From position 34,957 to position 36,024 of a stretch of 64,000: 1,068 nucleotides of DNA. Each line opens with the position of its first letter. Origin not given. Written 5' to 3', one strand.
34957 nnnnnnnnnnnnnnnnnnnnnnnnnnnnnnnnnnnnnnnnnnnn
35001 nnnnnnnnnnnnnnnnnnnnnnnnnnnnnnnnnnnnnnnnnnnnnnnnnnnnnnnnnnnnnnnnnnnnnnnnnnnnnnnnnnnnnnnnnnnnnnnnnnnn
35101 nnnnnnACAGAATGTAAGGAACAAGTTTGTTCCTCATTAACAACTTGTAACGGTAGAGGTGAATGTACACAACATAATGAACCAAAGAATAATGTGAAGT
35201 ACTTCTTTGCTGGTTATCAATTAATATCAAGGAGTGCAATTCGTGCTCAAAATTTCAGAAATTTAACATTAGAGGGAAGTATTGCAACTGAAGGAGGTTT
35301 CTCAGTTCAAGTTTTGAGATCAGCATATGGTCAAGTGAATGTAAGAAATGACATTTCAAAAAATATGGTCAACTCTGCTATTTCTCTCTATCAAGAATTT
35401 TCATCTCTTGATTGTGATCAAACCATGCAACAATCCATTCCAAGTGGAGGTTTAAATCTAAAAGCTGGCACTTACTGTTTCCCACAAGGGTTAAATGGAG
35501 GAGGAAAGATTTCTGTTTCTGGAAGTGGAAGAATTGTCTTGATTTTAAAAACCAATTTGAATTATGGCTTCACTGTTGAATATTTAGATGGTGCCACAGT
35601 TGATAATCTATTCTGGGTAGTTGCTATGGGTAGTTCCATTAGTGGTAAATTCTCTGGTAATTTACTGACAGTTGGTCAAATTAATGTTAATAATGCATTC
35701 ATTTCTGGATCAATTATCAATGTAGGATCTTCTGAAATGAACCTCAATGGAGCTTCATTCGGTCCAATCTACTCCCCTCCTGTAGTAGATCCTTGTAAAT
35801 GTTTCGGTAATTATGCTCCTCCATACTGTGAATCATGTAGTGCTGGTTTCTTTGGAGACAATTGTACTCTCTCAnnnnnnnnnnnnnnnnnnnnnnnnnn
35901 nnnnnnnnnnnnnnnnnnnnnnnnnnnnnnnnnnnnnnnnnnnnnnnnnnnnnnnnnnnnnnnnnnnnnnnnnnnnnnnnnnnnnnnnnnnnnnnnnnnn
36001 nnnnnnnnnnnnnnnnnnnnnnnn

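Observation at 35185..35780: Ice-binding-like (DUF3494) beta-helix domain embedded in a eukaryotic multi-EGF secreted protein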

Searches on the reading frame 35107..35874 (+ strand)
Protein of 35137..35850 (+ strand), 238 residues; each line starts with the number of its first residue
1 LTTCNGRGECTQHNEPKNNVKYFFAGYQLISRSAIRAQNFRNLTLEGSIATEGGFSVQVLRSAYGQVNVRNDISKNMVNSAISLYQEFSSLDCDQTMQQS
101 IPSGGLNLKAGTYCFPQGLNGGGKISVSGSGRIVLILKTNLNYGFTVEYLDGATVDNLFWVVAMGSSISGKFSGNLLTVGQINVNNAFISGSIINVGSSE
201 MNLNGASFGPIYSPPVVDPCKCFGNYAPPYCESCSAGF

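Call 4: search_protein_families(library=pfam, proteins=[window:35137-35850:+], max_evalue=10)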
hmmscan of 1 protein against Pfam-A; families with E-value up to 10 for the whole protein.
window:35137-35850:+ (238 aa): 1 family
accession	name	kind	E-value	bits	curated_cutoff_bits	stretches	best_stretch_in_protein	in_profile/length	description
PF11999.13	Ice_binding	-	2e-05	24.8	28.7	1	78-192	67-192/208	Ice-binding-like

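Call 5: find_homologous_proteins(query=window:35137-35850:+, max_evalue=0.001)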
Query window:35137-35850:+: 307 candidates shared short words with the query, none scored E <= 0.001.

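Call 6: search_solved_structures(query=window:35137-35850:+, max_evalue=10, show_alignments=3)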
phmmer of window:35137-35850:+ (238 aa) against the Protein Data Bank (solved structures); distinct sequences matched with E-value up to 10: 9.
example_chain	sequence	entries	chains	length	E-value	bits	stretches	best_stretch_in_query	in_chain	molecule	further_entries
7ehk_A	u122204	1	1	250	0.00096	21.9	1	103-194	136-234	Ice-binding protein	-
4nu2_A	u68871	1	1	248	0.0011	21.7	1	103-194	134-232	Antifreeze protein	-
8x0z_A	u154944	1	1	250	0.0013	21.4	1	103-194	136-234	Ice-binding protein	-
4nu3_A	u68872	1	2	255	0.0013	21.4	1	103-194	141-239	ice-binding protein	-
8x1l_A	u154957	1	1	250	0.0014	21.4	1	103-194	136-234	Ice-binding protein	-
8x1o_A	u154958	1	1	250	0.0021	20.7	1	103-191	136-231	Ice-binding protein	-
3wp9_A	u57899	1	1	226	0.019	17.6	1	91-193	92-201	Ice-binding protein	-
9li0_A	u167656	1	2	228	0.054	16.1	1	104-186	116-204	DUF3494 domain-containing protein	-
9lhn_A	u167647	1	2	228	0.07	15.8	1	104-186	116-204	DUF3494 domain-containing protein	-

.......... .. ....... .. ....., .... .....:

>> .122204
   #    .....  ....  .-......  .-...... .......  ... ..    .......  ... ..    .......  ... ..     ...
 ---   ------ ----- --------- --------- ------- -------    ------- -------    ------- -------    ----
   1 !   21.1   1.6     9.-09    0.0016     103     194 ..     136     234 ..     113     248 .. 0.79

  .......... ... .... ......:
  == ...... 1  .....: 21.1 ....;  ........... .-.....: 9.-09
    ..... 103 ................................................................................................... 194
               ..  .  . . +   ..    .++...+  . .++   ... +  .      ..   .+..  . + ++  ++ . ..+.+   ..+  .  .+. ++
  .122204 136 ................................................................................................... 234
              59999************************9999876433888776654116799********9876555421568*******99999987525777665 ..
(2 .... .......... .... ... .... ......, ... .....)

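Call 17: search_protein_representatives(protein=window:35185-35793:+)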
Query: 203 residues. Proteins with E-value up to 0.001 (for the whole library): 28; up to 1e-10: 10; up to 1e-30: 5. The best 28 are listed.
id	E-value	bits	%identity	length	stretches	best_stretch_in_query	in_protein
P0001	3.7e-124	427.9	100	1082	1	1-203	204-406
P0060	2.7e-38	147.9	26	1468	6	48-200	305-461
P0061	5.2e-38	147.0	45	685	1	9-192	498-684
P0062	1.7e-32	128.9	40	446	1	8-193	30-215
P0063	5.8e-31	124.0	41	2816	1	8-198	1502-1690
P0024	7.2e-21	91.0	33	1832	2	54-179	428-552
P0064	2.2e-18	82.9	26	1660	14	55-101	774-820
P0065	5.6e-13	65.3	41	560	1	8-110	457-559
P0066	2.1e-12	63.4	25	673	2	29-177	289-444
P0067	2.8e-11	59.8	26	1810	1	4-196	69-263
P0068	1.6e-10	57.3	48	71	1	129-192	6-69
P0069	3.3e-09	53.0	33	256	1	45-179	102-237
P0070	4.5e-08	49.3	25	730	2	47-190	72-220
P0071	1.6e-06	44.3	27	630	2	64-188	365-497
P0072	2.2e-05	40.5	24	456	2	45-181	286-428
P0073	2.4e-05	40.4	25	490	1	48-193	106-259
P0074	4.8e-05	39.4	26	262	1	25-175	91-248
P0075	5.1e-05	39.3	28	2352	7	55-107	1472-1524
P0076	6.3e-05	39.0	27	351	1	56-183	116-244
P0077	6.7e-05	39.0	27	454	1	58-191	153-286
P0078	1.3e-04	38.0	31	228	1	84-181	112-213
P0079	1.7e-04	37.6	28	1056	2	34-190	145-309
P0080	2.0e-04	37.4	27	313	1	49-183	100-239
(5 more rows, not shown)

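Call 19: search_protein_families(library=pfam, proteins=[P0060, P0061, P0062, P0063, P0064, P0065, P0066, P0069, P0070], max_evalue=0.01)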
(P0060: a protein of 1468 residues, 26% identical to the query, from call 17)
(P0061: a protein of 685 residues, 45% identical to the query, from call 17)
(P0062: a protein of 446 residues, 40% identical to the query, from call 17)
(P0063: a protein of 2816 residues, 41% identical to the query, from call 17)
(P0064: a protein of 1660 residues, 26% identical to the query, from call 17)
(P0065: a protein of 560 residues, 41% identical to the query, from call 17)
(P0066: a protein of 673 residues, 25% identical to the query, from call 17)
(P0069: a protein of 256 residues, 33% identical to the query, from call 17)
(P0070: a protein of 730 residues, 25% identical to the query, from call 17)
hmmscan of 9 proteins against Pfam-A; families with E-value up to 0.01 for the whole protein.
P0060 (1468 aa): 3 families
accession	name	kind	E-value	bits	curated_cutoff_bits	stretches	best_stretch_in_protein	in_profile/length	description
PF11999.13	Ice_binding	-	1.4e-280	923.7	28.7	6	475-664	1-206/208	Ice-binding-like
PF24247.1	DUF7450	-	1.9e-08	34.6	27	1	1357-1460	55-151/151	Repeat of unknown function (DUF7450)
PF20963.2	Acanthaporin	-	4.9e-05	23.8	27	0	784-801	14-31/61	Acanthaporin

P0061 (685 aa): 2 families
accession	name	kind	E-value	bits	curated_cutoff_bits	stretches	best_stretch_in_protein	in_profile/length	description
PF10142.15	PhoPQ_related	-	4e-94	315.8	20.3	1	45-416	2-367/367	PhoPQ-activated pathogenicity-related protein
PF11999.13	Ice_binding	-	2.4e-11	44.1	28.7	1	503-668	15-192/208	Ice-binding-like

P0062 (446 aa): 0 families

P0063 (2816 aa): 6 families
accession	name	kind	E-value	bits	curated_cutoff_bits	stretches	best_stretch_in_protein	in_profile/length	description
PF17963.7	Big_9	-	1.8e-101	333.7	23.6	15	247-330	1-82/89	Bacterial Ig domain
PF17803.7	Cadherin_4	-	1e-82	273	25.1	11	241-301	5-68/71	Bacterial cadherin-like domain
PF17892.7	Cadherin_5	-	2.9e-57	191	26.5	8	1848-1942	2-97/98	Cadherin-like domain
PF00092.34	VWA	-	5.8e-20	72.7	23.8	1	2267-2381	1-116/174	von Willebrand factor type A domain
PF13519.12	VWA_2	-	4.8e-09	37.2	27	1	2268-2378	1-106/107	von Willebrand factor type A domain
PF16184.11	Cadherin_3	-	1.4e-06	28.7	25.5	0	344-437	4-95/106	Cadherin-like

P0064 (1660 aa): 6 families
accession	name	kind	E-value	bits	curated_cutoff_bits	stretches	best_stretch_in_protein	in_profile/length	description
PF16640.11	Big_3_5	-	7e-16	59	35.5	2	64-154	5-87/88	Bacterial Ig-like domain (group 3)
PF21380.2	Nrd1-Seb1_dom2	-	1.8e-11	44.3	27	0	448-484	1-36/57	Nrd1/Seb1, domain 2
PF12014.13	Cyclin_D1_bind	-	2.8e-09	38.1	22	0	166-254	44-114/156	Cyclin D1 binding domain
PF20844.2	PCF11_RFEG_rpt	-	0.00021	21.9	43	0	1258-1308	22-72/100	Pre-mRNA cleavage complex 2 protein Pcf11, RFEGP repeat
PF04200.17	Lipoprotein_17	-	0.002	18.9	22.4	0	1059-1091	38-72/84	Lipoprotein associated domain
PF12112.13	DUF3579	-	0.0027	18.6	25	0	904-917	9-22/90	Protein of unknown function (DUF3579)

P0065 (560 aa): 1 family
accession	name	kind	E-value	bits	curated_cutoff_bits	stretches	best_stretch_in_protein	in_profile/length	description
PF00082.27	Peptidase_S8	-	4.9e-33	115.1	21.8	1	4-270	74-278/288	Subtilase family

P0066 (673 aa): 2 families
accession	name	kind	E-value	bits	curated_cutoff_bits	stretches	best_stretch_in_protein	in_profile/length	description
PF11999.13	Ice_binding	-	6.4e-62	209.3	28.7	2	491-668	6-207/208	Ice-binding-like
PF04519.19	Bactofilin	-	0.0036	18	27.9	0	414-449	17-52/98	Polymer-forming cytoskeletal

P0069 (256 aa): 0 families

P0070 (730 aa): 7 families
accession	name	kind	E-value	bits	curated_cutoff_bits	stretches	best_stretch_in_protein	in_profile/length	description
PF00805.28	Pentapeptide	-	6.6e-71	233.8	20.2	7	686-722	1-37/40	Pentapeptide repeats (8 copies)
PF11999.13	Ice_binding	-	2.6e-68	230.2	28.7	2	248-426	4-208/208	Ice-binding-like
PF13576.12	Pentapeptide_3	-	1.4e-21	76.9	27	3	684-724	2-45/48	Pentapeptide repeats (9 copies)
PF13599.13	Pentapeptide_4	-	1.4e-21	76.8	38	3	641-718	1-78/78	Pentapeptide repeat region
PF16403.11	Bact_surface_Ig-like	-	5.8e-18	65.2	27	1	437-509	1-70/71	Bacterial surface protein, Ig-like domain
PF25296.1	Decapeptide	-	2.6e-06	27.6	45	1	641-708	5-72/74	Decapeptide repeat region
PF02494.22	HYR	-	0.0034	18.1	21.7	1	430-503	1-74/81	HYR domain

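Call 20: search_protein_families(library=pfam, proteins=[P0067, P0071, P0072, P0073, P0074, P0076, P0077, P0078, P0079, P0080], max_evalue=0.01)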
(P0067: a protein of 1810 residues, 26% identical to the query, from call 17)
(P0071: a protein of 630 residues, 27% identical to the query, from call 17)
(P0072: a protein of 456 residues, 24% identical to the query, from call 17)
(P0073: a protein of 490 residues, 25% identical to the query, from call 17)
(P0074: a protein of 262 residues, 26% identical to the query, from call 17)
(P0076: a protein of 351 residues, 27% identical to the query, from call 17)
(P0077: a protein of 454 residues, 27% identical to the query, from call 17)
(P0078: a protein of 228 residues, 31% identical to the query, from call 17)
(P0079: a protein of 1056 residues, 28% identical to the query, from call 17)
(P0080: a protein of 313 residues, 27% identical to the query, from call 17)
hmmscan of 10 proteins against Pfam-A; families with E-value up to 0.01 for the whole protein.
P0067 (1810 aa): 5 families
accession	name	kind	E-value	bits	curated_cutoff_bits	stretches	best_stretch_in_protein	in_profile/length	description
PF25024.1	EGF_TEN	-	4.8e-19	69.3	65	2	330-477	3-129/234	Teneurin EGF domain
PF07974.19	EGF_2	-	2.9e-14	53.6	22.1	3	443-470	4-32/32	EGF-like domain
PF02010.21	REJ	-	3.3e-13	49.5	25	1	982-1261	154-446/452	REJ domain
PF23106.1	EGF_Teneurin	-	1.4e-12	47.9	24.3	3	40-65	5-29/30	Teneurin-like EGF domain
PF22352.2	K319L-like_PKD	-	0.0031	17.9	27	0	748-809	12-70/84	K319L-like, PKD domain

P0071 (630 aa): 1 family
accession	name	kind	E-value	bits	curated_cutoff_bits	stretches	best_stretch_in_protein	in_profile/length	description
PF11999.13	Ice_binding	-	6e-104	346.6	28.7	2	295-499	1-207/208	Ice-binding-like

P0072 (456 aa): 2 families
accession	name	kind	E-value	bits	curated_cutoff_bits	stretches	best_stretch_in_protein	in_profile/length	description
PF11999.13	Ice_binding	-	3.4e-114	380.1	28.7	2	250-438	1-207/208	Ice-binding-like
PF23981.1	DUF7305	-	0.0058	17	27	0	309-400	28-115/185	Domain of unknown function (DUF7305)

P0073 (490 aa): 2 families
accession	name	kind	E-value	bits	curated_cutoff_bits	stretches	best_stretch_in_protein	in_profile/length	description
PF11999.13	Ice_binding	-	2.8e-63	213.8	28.7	1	69-257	1-208/208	Ice-binding-like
PF04203.18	Sortase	-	2e-22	79.7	26.6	1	352-486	1-124/125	Sortase domain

P0074 (262 aa): 1 family
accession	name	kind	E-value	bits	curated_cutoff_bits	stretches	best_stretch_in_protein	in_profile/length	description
PF11999.13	Ice_binding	-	1.7e-45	155.7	28.7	1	81-244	1-186/208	Ice-binding-like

P0076 (351 aa): 1 family
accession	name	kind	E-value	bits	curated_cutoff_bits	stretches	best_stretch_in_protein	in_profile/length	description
PF11999.13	Ice_binding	-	8.1e-13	48.9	28.7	1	88-252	42-207/208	Ice-binding-like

P0077 (454 aa): 1 family
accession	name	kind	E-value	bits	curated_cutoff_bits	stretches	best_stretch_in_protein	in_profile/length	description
PF11999.13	Ice_binding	-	8.2e-17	62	28.7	1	118-287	13-207/208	Ice-binding-like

P0078 (228 aa): 2 families
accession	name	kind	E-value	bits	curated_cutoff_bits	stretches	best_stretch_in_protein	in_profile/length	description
PF11999.13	Ice_binding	-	7e-28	98.1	28.7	1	118-220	96-204/208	Ice-binding-like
PF02685.22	Glucokinase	-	1.6e-24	87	22.1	1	4-129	1-126/314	Glucokinase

P0079 (1056 aa): 5 families
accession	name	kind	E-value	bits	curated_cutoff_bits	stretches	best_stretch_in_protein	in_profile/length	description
PF11999.13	Ice_binding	-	3e-60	203.9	28.7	2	101-313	2-203/208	Ice-binding-like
PF09136.16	Glucodextran_B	-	1.7e-08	34.7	27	1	329-414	1-82/83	Glucodextranase, domain B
PF17957.7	Big_7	-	2e-08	35.2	24.1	1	329-395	1-70/70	Bacterial Ig domain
PF19077.6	Big_13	-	8.4e-05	23.4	27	1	341-415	23-102/102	Bacterial Ig-like domain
PF07523.18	Big_3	-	0.00026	21.6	21.2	1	18-78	3-64/68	Bacterial Ig-like domain (group 3)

P0080 (313 aa): 1 family
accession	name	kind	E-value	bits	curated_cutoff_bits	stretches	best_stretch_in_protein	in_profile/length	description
PF11999.13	Ice_binding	-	2.8e-37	128.8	28.7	1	63-245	1-205/208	Ice-binding-like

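Call 21: list_cluster_members(proteins=[P0060, P0061, P0062, P0063, P0065, P0067, P0051, P0024, P0069, P0002])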
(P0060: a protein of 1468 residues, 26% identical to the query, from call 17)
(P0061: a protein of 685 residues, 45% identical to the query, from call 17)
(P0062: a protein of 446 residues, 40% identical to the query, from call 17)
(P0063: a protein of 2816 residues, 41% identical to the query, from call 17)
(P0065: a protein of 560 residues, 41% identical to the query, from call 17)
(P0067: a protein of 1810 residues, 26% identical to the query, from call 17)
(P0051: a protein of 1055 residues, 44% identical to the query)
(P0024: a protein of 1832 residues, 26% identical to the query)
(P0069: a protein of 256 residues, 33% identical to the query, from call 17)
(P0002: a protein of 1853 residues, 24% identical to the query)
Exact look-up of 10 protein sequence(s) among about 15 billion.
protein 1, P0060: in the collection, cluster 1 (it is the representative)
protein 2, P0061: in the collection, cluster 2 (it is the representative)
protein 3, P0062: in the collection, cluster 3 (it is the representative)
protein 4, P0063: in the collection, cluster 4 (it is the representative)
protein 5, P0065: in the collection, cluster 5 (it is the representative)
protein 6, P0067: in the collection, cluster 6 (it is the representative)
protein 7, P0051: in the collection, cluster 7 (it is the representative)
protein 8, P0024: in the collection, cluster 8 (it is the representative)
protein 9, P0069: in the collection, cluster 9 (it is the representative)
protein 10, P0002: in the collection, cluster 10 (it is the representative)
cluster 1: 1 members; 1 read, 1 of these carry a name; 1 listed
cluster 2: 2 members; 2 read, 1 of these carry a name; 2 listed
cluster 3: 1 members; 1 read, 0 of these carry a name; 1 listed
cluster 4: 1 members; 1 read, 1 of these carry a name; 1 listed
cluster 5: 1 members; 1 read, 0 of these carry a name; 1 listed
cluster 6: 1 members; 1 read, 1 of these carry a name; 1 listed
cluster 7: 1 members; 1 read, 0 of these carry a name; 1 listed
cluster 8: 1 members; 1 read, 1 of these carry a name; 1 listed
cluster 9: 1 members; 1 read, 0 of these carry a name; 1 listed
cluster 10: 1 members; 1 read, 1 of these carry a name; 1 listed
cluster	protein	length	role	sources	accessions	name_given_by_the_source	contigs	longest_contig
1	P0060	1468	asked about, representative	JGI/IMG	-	hypothetical protein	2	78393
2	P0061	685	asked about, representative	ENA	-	-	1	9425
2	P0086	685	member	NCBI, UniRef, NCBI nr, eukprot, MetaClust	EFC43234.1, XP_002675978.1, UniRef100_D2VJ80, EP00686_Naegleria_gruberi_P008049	predicted protein [Naegleria gruberi] | Predicted protein n=1 Tax=Naegleria gruberi TaxID=5762 RepID=D2VJ80_NAEGR | uncharacterized protein NAEGRDRAFT_49989 [Naegleria gruberi]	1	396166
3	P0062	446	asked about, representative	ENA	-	-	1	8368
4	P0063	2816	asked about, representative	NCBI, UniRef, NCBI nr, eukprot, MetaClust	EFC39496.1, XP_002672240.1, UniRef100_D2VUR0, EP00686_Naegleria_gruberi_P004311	predicted protein [Naegleria gruberi] | Predicted protein n=1 Tax=Naegleria gruberi TaxID=5762 RepID=D2VUR0_NAEGR | uncharacterized protein NAEGRDRAFT_72752 [Naegleria gruberi]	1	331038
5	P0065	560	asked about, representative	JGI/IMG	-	-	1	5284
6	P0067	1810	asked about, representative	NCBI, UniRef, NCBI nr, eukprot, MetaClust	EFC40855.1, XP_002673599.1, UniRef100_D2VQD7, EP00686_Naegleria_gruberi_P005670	predicted protein [Naegleria gruberi] | Predicted protein n=1 Tax=Naegleria gruberi TaxID=5762 RepID=D2VQD7_NAEGR | uncharacterized protein NAEGRDRAFT_71188 [Naegleria gruberi]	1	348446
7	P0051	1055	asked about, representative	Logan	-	-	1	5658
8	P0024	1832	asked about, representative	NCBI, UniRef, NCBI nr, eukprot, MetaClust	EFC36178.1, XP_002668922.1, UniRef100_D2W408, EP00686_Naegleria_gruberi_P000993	predicted protein [Naegleria gruberi] | Predicted protein n=1 Tax=Naegleria gruberi TaxID=5762 RepID=D2W408_NAEGR | uncharacterized protein NAEGRDRAFT_76139 [Naegleria gruberi]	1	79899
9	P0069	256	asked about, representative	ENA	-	-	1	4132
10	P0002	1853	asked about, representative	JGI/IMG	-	hypothetical protein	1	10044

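Call 25: search_solved_structures(query=A1, max_evalue=1, show_alignments=1)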
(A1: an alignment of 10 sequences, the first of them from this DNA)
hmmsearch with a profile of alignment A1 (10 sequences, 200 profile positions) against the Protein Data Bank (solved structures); distinct sequences matched with E-value up to 1: 24.
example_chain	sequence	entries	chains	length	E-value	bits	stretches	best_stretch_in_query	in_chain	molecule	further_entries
5uyt_A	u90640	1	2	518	1.1e-28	103.3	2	25-192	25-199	Ice-binding protein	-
4nu3_A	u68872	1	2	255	1.5e-14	57.2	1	89-192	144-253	ice-binding protein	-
4nu2_A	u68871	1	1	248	2.4e-14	56.6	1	89-192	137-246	Antifreeze protein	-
8x0z_A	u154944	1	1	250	3.7e-14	56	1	89-192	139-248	Ice-binding protein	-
7ehk_A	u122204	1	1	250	4.2e-14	55.8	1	89-192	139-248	Ice-binding protein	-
8x1l_A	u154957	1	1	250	4.2e-14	55.8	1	89-192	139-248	Ice-binding protein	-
3wp9_A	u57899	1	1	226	6e-14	55.3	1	88-186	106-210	Ice-binding protein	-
8x1o_A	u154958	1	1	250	7.2e-14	55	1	89-192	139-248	Ice-binding protein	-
7bwx_A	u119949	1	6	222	1.3e-13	54.2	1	46-194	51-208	Ice-binding protein isoform1a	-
7bwy_A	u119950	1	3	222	2.1e-13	53.5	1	46-194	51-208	Ice-binding protein isoform1a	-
8x1p_A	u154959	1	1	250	2.2e-13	53.5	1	89-192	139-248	Ice-binding protein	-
6bg8_A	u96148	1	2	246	2.6e-12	49.9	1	89-183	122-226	Ig domain protein, group 2 domain protein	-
3vn3_A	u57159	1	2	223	2.7e-11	46.6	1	89-187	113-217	Antifreeze protein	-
6eio_A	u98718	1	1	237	1.3e-10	44.4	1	10-189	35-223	Antifreeze protein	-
7dc5_A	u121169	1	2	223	3.6e-10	42.9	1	89-190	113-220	Antifreeze protein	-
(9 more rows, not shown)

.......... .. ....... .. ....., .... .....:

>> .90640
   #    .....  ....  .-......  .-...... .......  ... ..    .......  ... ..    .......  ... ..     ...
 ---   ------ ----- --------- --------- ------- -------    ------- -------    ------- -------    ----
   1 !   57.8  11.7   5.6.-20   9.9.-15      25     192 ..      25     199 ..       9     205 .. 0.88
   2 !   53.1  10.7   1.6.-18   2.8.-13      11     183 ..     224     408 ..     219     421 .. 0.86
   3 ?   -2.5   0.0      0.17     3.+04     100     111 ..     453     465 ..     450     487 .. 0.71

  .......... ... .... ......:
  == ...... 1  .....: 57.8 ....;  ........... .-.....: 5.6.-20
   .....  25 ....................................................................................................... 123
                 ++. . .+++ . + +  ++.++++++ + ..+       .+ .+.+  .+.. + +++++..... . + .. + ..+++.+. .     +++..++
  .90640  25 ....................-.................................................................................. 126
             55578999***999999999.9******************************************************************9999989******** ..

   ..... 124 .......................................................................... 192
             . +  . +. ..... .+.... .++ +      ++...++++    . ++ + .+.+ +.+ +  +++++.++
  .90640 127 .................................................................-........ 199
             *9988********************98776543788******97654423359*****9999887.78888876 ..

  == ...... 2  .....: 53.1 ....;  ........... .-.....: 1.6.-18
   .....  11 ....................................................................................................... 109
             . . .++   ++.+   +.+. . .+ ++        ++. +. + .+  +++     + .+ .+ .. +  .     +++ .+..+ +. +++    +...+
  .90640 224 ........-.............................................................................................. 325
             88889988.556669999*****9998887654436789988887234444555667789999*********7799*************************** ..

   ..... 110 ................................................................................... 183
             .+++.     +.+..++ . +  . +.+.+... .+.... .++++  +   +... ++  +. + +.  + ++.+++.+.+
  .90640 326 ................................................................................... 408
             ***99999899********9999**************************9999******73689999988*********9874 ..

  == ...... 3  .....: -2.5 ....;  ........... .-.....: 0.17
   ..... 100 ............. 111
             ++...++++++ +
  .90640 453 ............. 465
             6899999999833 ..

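Call 26: find_homologous_proteins(query=A1, max_evalue=0.00001)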
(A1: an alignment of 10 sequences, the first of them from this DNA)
Query A1 (10 sequences) (206 aa, profile of the alignment): 8 proteins with E <= 0.00001 among 3200 candidates.
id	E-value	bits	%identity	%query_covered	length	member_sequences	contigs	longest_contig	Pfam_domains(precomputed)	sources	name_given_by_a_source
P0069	4.3e-51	191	31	65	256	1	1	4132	-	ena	-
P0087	9.4e-16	76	-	-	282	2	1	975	PF11999.14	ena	-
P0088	1.5e-15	75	-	-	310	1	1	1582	PF11999.14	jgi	jgi:hypothetical protein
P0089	4.7e-15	74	-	-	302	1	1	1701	PF13948.12,PF11999.14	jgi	jgi:cysteine-rich repeat protein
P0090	2.1e-11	62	23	59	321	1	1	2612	PF13948.12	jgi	jgi:cysteine-rich repeat protein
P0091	4.5e-9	54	20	59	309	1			PF11999.14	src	-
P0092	2.3e-8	52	28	40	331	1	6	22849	PF11999.14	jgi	jgi:hypothetical protein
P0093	3.0e-6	45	46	6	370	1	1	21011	PF11999.14,PF16640.12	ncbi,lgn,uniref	ncbi:ice-binding family protein [Streptosporangium subroseum]|uniref:ice-binding family protein n=1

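Call 34: predict_structure(alignment_id=A1)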
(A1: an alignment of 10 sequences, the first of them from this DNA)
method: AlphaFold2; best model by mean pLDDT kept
length: 206 residues; sequences in the alignment: 10
mean_pLDDT: 87.3   pTM: 0.86
mean pLDDT of the five models: 87.3, 86.8, 86.0, 85.6, 85.2
residues with pLDDT >= 90: 146; 70-90: 34; 50-70: 14; < 50: 12
segments of 3 or more residues with pLDDT < 50: 1-6, 202-206
pLDDT, mean of each block of 10 residues (from residue 1): 49 92 82 89 69 91 94 97 93 97 92 94 95 93 95 94 96 94 94 71 47
secondary structure, 60 per line:
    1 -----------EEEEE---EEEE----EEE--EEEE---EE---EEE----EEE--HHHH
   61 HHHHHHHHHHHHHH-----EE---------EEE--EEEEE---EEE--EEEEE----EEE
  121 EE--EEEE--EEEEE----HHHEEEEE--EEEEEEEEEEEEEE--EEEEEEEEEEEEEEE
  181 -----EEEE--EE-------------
elements in order: E12-16 E20-23 E28-30 E33-36 E45-47 E52-54 H57-74 E91-93 E96-100 E104-106 E109-113 E118-122 E125-128 E131-135 E143-147 E150-163 E166-180 E186-189
